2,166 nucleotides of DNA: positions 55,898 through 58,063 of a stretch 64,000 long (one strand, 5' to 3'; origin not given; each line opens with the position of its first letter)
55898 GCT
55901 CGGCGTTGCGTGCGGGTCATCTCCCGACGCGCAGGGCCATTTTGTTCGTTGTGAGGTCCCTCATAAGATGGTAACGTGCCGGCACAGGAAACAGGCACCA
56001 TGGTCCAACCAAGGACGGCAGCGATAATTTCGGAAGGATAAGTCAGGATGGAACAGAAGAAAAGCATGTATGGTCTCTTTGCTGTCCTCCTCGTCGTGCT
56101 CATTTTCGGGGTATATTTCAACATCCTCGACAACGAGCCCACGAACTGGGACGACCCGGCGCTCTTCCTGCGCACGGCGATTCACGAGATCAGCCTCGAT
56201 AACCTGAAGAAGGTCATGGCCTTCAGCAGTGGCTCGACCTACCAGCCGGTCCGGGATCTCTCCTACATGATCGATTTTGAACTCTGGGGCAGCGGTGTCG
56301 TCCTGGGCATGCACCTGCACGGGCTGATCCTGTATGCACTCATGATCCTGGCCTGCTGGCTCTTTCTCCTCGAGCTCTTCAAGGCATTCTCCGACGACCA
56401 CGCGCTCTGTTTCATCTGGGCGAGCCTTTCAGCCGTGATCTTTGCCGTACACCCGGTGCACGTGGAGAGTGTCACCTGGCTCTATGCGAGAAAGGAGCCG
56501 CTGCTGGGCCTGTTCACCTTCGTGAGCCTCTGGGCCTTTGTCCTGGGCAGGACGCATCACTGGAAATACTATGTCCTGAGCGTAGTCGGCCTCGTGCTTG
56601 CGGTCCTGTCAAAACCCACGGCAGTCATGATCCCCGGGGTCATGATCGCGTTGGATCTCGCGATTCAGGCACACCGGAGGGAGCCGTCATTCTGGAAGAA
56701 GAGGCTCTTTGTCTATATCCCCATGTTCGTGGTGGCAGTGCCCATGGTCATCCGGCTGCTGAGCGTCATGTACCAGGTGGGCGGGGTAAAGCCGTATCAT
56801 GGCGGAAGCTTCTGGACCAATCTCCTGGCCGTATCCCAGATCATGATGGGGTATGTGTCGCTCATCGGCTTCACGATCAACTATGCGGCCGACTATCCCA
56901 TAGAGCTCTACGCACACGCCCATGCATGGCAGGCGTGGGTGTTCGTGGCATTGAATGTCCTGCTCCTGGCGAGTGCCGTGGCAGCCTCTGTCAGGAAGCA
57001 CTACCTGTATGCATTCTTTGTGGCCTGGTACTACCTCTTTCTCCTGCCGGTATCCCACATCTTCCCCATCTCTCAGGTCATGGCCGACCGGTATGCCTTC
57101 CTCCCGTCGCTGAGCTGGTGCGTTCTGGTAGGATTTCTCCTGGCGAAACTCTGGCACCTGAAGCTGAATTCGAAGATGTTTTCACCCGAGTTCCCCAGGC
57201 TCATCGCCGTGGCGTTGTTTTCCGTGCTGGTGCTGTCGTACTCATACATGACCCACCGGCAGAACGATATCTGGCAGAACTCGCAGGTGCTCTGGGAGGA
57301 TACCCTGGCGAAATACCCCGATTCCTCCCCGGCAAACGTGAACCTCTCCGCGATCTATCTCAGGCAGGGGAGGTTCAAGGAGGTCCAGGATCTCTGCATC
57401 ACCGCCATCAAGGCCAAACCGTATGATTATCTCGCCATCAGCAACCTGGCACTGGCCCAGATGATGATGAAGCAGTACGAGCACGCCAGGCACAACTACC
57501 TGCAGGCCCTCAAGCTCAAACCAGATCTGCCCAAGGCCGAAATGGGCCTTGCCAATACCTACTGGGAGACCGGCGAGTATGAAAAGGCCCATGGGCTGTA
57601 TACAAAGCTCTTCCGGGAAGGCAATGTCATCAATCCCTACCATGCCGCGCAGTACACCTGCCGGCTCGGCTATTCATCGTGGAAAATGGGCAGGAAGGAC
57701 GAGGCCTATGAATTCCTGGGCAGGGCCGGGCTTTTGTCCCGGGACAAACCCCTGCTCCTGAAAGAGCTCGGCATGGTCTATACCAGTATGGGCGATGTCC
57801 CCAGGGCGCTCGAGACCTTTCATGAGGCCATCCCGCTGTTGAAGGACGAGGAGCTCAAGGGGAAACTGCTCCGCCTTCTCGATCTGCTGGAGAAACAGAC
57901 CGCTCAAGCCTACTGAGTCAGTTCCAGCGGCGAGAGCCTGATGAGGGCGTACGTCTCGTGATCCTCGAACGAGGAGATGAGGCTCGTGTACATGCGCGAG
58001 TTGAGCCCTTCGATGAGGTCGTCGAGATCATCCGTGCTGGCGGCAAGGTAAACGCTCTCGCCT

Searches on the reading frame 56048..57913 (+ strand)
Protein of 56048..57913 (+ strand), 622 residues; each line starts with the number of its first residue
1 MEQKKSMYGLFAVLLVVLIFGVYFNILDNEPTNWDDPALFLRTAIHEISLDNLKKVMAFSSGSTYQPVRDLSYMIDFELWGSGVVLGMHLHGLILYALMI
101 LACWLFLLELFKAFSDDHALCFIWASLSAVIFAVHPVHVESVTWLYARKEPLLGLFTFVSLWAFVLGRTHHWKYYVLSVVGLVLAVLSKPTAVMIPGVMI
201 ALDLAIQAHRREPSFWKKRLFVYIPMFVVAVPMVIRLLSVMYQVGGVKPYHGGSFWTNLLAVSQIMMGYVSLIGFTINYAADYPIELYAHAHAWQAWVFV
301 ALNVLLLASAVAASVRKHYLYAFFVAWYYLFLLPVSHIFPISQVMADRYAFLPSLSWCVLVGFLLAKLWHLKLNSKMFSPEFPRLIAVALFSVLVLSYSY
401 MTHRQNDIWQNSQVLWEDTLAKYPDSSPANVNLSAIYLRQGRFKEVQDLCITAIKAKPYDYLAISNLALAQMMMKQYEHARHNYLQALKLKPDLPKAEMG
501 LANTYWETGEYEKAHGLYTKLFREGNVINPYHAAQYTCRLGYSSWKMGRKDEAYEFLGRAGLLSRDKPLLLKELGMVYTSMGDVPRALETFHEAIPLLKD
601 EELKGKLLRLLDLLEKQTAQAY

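Call 23: search_protein_families(library=pfam, proteins=[window:56048-57913:+], max_evalue=0.01)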
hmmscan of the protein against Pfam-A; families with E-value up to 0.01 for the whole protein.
window:56048-57913:+ (622 aa): 16 families
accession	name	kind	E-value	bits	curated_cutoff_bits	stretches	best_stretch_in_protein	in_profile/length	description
PF07719.23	TPR_2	-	4.9e-18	64.1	27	1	463-493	3-33/34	Tetratricopeptide repeat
PF00515.34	TPR_1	-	5.8e-16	58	27.8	1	463-493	3-33/34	Tetratricopeptide repeat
PF14559.12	TPR_19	-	4.8e-13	49.7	25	1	473-521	3-51/68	Tetratricopeptide repeat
PF13181.12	TPR_8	-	1.4e-10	40.9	25.7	0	466-493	6-33/34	Tetratricopeptide repeat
PF13424.12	TPR_12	-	1.6e-10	41.4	30.1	0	496-560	4-71/77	Tetratricopeptide repeat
PF13176.12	TPR_7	-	9.1e-10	38.3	27.9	0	571-601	2-32/36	Tetratricopeptide repeat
PF13428.12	TPR_14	-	1.7e-07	31.6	23.5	0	433-468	7-42/44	Tetratricopeptide repeat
PF13431.12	TPR_17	-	2e-07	31.2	24.4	0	415-445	1-31/34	Tetratricopeptide repeat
PF13414.12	TPR_11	-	3.1e-07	30.4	26.8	1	476-509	9-42/42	TPR repeat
PF13432.12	TPR_16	-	3.6e-07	30.9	32.7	1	467-518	3-54/65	Tetratricopeptide repeat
PF13374.12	TPR_10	-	5.4e-07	29.9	27.5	0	501-518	8-25/42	Tetratricopeptide repeat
PF13174.12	TPR_6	-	0.00027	21.8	26.3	0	539-559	5-25/33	Tetratricopeptide repeat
PF12895.13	ANAPC3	-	0.00029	21.5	27.2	0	474-559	2-81/82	Anaphase-promoting complex, cyclosome, subunit 3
PF13371.12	TPR_9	-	0.0028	18.1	35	0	433-498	1-66/73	Tetratricopeptide repeat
PF24575.1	TPR_Slam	-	0.0092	16.8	35.2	0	468-515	54-101/104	Surface lipoprotein assembly modifier, N-terminal TPR repeats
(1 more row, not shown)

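Call 39: search_protein_families(library=ncbifam, proteins=[window:56048-57913:+], max_evalue=0.01)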
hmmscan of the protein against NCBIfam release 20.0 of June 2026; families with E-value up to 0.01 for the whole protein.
window:56048-57913:+ (622 aa): 14 families
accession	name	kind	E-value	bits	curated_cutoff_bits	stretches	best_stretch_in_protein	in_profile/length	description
TIGR02552.1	LcrH_SycD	equivalog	1.2e-15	57.4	104.8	2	502-604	25-126/136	SycD/LcrH family type III secretion system chaperone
NF040959.1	MamA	equivalog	8.1e-13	48.3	200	1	411-520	89-198/204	magnetosome protein MamA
NF033762.1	social_mot_Tgl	equivalog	3e-12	46.4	225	1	469-591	74-193/252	social motility TPR repeat lipoprotein Tgl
TIGR02521.1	type_IV_pilW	equivalog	8e-12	45.2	154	1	428-592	32-193/234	type IV pilus biogenesis/stability protein PilW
TIGR02917.1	PEP_TPR_lipo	equivalog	8.2e-12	43.8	312.2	1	410-515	142-247/899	XrtA/PEP-CTERM system TPR-repeat protein PrsT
NF033920.0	C39_PA2778_fam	equivalog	4.9e-08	32.7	150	2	409-492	172-255/255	PA2778 family cysteine peptidase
NF052415.1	T3SS_chap_SctY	equivalog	1.2e-07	32.1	70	1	464-558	9-101/106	type III secretion apparatus assembly chaperone SctY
TIGR03939.1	PGA_TPR_OMP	equivalog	1.6e-06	26.6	366.65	1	420-536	46-162/800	poly-beta-1,6 N-acetyl-D-glucosamine export porin PgaA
NF033758.1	gliding_GltE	equivalog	2e-05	23.8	225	1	427-595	86-249/411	adventurous gliding motility TPR repeat lipoprotein GltE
NF002725.1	PRK02603.1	equivalog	3.6e-05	23.9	143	0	541-596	42-100/173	photosystem I assembly protein Ycf3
TIGR04510.1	mod_pep_cyc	subfamily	0.00015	20.4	400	1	414-547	488-617/814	putative peptide modification system cyclase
NF008757.0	PRK11788.1-5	equivalog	0.0002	20.6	363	1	472-560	118-206/388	lipopolysaccharide assembly protein LapB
NF011886.0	PRK15359.1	equivalog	0.00045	20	146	0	454-495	51-92/144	type III secretion system chaperone protein SscB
NF047371.1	FlcA_CTERM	equivalog_domain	0.0021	16.6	300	0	474-523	486-535/646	periplasmic flagellar collar protein FlcA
